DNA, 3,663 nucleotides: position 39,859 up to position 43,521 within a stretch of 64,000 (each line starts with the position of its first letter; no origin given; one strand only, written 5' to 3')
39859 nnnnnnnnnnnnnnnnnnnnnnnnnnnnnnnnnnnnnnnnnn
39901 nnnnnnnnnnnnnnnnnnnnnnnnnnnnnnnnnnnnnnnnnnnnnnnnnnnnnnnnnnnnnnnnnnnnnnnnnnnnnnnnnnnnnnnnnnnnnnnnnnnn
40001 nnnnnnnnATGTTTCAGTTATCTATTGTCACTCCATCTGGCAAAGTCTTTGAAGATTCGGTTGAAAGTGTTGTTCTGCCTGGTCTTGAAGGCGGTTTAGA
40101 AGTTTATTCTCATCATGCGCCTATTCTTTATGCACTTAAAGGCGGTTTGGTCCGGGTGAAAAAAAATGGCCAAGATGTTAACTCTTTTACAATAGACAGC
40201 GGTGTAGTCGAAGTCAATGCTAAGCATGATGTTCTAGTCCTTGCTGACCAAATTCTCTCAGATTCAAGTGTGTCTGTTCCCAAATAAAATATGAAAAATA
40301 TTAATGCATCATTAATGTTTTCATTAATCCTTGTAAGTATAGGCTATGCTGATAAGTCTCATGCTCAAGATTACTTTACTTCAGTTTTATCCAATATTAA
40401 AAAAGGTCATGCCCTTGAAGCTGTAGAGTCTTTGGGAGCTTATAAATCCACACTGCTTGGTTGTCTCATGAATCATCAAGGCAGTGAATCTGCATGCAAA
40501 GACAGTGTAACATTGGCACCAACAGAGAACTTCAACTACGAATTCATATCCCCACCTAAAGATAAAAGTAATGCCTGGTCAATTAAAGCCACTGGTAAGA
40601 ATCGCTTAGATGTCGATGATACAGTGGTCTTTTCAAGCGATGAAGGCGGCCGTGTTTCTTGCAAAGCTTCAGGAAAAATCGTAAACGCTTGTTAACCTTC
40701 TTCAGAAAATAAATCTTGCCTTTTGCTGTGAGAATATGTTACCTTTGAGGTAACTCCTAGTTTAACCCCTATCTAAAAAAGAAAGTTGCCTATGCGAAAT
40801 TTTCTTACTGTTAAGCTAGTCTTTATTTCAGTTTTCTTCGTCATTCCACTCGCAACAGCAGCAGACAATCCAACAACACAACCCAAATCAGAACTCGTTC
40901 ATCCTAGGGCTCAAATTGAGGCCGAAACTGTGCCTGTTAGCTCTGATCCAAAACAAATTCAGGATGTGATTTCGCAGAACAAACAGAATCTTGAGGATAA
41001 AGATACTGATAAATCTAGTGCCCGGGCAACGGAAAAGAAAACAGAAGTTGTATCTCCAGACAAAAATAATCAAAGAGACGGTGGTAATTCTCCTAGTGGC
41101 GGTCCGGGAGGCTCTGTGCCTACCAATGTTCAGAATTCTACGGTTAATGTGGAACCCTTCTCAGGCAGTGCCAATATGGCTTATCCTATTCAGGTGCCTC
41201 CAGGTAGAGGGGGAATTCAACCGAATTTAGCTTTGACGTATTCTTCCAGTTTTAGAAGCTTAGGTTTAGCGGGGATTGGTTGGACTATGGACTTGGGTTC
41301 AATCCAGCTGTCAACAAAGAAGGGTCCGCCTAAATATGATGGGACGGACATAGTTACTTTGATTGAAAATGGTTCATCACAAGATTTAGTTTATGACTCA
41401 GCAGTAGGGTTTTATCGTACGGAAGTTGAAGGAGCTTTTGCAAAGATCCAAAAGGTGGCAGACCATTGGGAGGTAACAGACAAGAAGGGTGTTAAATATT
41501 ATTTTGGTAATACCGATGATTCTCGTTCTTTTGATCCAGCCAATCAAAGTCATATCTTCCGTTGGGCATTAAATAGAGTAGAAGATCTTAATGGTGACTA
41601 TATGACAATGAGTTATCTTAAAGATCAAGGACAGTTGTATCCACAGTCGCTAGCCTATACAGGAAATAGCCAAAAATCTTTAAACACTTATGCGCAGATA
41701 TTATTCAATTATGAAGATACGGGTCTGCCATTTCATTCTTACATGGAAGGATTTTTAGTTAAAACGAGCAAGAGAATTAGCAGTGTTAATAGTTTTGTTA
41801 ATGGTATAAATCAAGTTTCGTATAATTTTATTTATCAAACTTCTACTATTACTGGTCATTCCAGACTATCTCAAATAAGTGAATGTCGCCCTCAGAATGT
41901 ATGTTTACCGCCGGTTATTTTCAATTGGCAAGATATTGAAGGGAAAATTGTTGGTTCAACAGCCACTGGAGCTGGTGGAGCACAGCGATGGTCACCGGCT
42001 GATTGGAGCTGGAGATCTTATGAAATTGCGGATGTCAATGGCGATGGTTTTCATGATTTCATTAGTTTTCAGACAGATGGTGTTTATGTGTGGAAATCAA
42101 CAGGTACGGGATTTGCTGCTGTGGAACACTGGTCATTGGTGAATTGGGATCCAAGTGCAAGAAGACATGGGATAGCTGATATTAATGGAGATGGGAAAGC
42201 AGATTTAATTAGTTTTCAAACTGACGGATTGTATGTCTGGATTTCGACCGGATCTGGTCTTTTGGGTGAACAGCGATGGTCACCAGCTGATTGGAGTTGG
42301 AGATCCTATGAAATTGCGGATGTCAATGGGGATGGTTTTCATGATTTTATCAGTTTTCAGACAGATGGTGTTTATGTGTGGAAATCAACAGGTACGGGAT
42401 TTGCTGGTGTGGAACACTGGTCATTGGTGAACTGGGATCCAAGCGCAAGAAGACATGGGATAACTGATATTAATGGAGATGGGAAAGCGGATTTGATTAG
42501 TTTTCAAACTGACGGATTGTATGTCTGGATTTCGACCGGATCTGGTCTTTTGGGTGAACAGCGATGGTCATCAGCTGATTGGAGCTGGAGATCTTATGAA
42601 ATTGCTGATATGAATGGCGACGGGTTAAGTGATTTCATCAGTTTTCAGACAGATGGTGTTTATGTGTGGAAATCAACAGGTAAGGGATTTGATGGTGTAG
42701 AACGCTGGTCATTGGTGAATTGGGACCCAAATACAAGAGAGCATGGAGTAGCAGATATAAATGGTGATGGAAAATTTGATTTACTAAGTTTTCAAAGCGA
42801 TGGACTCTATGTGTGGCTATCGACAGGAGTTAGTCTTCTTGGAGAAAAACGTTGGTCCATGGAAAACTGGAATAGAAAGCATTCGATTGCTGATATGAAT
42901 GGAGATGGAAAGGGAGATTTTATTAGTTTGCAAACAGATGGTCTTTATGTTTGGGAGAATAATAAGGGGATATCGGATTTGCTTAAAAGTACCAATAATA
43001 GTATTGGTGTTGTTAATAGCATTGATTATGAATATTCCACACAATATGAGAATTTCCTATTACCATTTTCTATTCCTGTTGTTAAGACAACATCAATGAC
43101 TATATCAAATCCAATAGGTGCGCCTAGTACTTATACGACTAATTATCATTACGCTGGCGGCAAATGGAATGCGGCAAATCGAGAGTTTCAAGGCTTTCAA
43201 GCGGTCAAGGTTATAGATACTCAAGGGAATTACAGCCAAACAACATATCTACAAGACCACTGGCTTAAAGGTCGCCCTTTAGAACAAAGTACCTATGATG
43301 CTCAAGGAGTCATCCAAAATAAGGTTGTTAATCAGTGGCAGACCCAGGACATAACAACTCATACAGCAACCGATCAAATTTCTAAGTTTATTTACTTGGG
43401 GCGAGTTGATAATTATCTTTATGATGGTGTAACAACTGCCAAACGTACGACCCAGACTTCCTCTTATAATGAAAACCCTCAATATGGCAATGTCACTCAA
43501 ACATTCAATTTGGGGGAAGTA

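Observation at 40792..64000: Tandem array of at least four giant secreted SpvB/beta-propeller/RHS (Tc-toxin BC-fusion-like) genes directly downstream of the atp operon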

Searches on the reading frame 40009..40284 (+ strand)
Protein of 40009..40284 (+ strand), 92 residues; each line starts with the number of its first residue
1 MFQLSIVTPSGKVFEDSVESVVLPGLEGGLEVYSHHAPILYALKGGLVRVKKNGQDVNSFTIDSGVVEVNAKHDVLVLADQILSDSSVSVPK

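Call 18: search_protein_families(library=ncbifam, proteins=[window:40009-40284:+], max_evalue=0.001)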
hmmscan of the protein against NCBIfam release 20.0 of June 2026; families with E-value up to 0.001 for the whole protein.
window:40009-40284:+ (92 aa): 19 families
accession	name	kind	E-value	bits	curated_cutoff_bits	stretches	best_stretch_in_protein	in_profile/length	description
TIGR01216.1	ATP_synt_epsi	equivalog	3.2e-20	72.5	67.25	1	1-83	1-82/130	ATP synthase F1 subunit epsilon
NF009980.0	PRK13446.1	equivalog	9.7e-16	57.9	129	1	3-81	6-82/136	F0F1 ATP synthase subunit epsilon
NF001847.0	PRK00571.1-4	equivalog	8.2e-15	54.7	135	1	2-82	4-83/139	F0F1 ATP synthase subunit epsilon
NF009983.0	PRK13449.1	equivalog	1.2e-14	54.4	106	1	3-82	5-84/88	ATP synthase F1 subunit epsilon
NF001851.0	PRK00571.2-4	equivalog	6.7e-14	52.1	131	1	2-82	5-84/135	F0F1 ATP synthase subunit epsilon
NF011323.0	PRK14736.1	subfamily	1.2e-13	51.2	145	1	2-84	4-85/133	F0F1 ATP synthase subunit epsilon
NF001846.0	PRK00571.1-3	equivalog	3.4e-13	50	132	1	2-85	4-86/137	F0F1 ATP synthase subunit epsilon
NF009982.0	PRK13448.1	equivalog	8e-11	42.2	146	1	2-83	4-83/135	F0F1 ATP synthase subunit epsilon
NF009979.0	PRK13444.1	equivalog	4.1e-10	40.1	163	1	3-83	7-85/127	F0F1 ATP synthase subunit epsilon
NF002403.0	PRK01474.1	equivalog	1.5e-09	38.3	131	1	3-73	6-78/112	F0F1 ATP synthase subunit epsilon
NF009977.0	PRK13442.1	equivalog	2.2e-09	37.4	80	1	3-81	7-84/102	F0F1 ATP synthase subunit epsilon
NF009984.0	PRK13450.1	equivalog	1.7e-08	34.5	164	1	2-80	5-82/133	F0F1 ATP synthase subunit epsilon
NF011322.0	PRK14735.1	equivalog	3.7e-08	33.4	202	1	3-82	4-81/139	F0F1 ATP synthase subunit epsilon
NF009985.0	PRK13451.1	equivalog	5.9e-08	32.8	112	1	3-85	2-82/101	F0F1 ATP synthase subunit epsilon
NF009978.0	PRK13443.1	equivalog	8.9e-08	32.4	148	1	2-84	5-85/136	F0F1 ATP synthase subunit epsilon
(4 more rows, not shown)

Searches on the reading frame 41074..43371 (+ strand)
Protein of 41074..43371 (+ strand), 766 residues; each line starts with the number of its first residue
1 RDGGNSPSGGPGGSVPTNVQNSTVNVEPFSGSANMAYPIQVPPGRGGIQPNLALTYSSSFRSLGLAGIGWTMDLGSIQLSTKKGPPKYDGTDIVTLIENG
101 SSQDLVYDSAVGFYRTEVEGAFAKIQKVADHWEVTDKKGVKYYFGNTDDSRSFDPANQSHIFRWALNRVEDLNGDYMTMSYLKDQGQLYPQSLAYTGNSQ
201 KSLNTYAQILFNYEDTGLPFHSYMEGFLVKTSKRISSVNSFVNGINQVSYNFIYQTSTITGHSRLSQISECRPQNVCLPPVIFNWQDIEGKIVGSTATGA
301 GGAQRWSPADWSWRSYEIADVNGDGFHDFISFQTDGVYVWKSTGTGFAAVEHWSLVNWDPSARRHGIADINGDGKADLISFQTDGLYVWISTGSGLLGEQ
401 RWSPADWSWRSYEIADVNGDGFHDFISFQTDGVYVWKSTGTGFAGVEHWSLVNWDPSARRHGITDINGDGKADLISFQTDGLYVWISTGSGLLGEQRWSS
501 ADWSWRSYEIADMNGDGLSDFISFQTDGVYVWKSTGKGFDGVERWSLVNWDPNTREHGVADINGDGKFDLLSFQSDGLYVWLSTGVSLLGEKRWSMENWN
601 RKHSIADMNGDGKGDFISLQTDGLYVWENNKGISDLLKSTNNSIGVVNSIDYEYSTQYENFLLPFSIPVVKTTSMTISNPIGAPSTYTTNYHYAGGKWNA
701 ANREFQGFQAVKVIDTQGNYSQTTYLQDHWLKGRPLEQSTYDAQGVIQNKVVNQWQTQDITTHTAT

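Call 71: predict_structure(alignment_id=A3)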
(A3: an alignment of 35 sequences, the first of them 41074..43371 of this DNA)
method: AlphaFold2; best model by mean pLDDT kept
length: 766 residues; sequences in the alignment: 35
mean_pLDDT: 85.2   pTM: 0.85
mean pLDDT of the five models: 85.2, 83.4, 82.8, 81.7, 80.9
residues with pLDDT >= 90: 387; 70-90: 294; 50-70: 46; < 50: 39
segments of 3 or more residues with pLDDT < 50: 1-21, 298-305, 307-310, 763-766
pLDDT, mean of each block of 10 residues (from residue 1): 26 31 81 93 90 92 91 94 93 90 89 86 90 95 96 94 97 97 96 96 95 95 95 97 96 93 94 90 84 54 42 73 86 84 77 80 81 87 85 85 67 89 88 87 82 71 89 85 87 73 70 93 88 88 86 83 91 88 90 77 82 85 79 90 92 90 86 92 92 93 92 96 93 92 96 86 47
secondary structure, 60 per line:
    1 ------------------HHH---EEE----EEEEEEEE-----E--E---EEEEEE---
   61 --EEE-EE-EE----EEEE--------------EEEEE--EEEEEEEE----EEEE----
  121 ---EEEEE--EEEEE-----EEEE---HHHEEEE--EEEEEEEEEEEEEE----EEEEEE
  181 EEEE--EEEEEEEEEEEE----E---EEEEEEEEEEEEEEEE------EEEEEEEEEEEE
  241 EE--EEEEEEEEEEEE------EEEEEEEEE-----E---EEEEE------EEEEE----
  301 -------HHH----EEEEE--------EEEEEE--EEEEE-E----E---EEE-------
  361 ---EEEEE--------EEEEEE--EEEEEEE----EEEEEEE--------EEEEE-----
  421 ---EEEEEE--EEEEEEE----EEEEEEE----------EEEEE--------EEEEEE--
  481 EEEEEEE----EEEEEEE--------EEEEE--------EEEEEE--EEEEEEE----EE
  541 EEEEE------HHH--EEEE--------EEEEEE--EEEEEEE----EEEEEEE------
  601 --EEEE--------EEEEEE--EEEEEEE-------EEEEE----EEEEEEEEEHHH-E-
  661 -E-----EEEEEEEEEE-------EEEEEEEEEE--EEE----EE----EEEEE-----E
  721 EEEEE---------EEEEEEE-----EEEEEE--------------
elements in order (helices of 4 or more, strands of 3 or more residues): E25-27 E32-39 E52-57 E63-65 E76-79 E94-98 E101-108 E113-116 E124-128 E131-135 E141-144 E151-154 E157-170 E175-184 E187-198 E207-222 E229-242 E245-256 E263-271 E281-285 E292-296 E315-319 E328-333 E336-340 E351-353 E364-368 E377-382 E385-391 E396-402 E411-415 E424-429 E432-438 E443-449 E460-464 E473-478 E481-487 E492-498 E507-511 E520-525 E528-534 E539-545 E557-560 E569-574 E577-583 E588-594 E603-606 E615-620 E623-629 E637-641 E646-654 E668-677 E685-694 E697-699 E710-714 E720-725 E735-741 E747-752

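Call 75: fold_search(model_id=the predicted structure, library=pdb)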
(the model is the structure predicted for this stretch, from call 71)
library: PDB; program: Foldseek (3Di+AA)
matches with E <= 10: 1352; with E <= 0.001: 598
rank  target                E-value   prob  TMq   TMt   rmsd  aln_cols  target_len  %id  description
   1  6h6f_F                4.9e-37  1.00  0.67  0.26   7.5       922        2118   17  PTC3 holotoxin complex from Photorhabdus luminiscens - Mutant TcC-D651A (released 2018-10-03)
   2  6l7i_F                6.8e-37  1.00  0.71  0.39   7.4       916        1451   16  Signal substraction of TcdB1-TccC2 and part of TcdA1 (released 2021-03-31)
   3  6h6e_F                1.0e-36  1.00  0.71  0.27   7.7       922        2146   16  PTC3 holotoxin complex from Photorhabdus luminecens in prepore state (TcdA1, TcdB2, TccC3) (released 2018-10-03)
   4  6suf_F                5.5e-36  1.00  0.71  0.27   7.6       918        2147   16  Structure of Photorhabdus luminescens Tc holotoxin pore (released 2019-11-06)
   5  6sue_F                1.0e-35  1.00  0.70  0.26   7.8       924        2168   17  Structure of Photorhabdus luminescens Tc holotoxin pore, Mutation TccC3-D651A (released 2019-11-06)
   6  9c4k_P                4.0e-35  1.00  0.70  0.38   6.3       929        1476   16  Yersinia entomophaga holotoxin complex in prepore conformation (released 2025-12-31)
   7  4igl_C                4.4e-34  1.00  0.65  0.36   8.0       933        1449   15  Structure of the RHS-repeat containing BC component of the secreted ABC toxin complex from Yersinia entomophaga (released 2013-08-07)
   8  4igl_A                1.4e-33  1.00  0.65  0.36   8.3       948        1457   16  Structure of the RHS-repeat containing BC component of the secreted ABC toxin complex from Yersinia entomophaga (released 2013-08-07)
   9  6sup                  1.8e-33  1.00  0.64  0.24   8.7       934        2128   16  Crystal Structure of TcdB2-TccC3-Cdc42 (released 2019-12-04)
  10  5kis_A                1.6e-32  1.00  0.66  0.37   6.9       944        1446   16  YenB/RHS2 complex (released 2017-08-09)
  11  6h6g                  2.8e-32  1.00  0.67  0.26   8.2       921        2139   16  Crystal Structure of TcdB2-TccC3 without hypervariable C-terminal region (released 2018-10-03)
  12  4o9x                  7.3e-32  1.00  0.65  0.25   9.0       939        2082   16  Crystal Structure of TcdB2-TccC3 (released 2014-02-26)
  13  6suq                  7.3e-32  1.00  0.65  0.25   8.9       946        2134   17  Crystal Structure of TcdB2-TccC3-TEV (released 2019-12-04)
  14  9oee_A                1.0e-15  1.00  0.29  0.33  20.8       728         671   16  S. griseus TUA bound UmbA4 complexes (released 2025-12-17)
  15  8fjp_A                9.4e-15  1.00  0.40  0.14  14.1      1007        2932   10  Cryo-EM structure of native mosquito salivary gland surface protein 1 (SGS1) (released 2023-03-01)
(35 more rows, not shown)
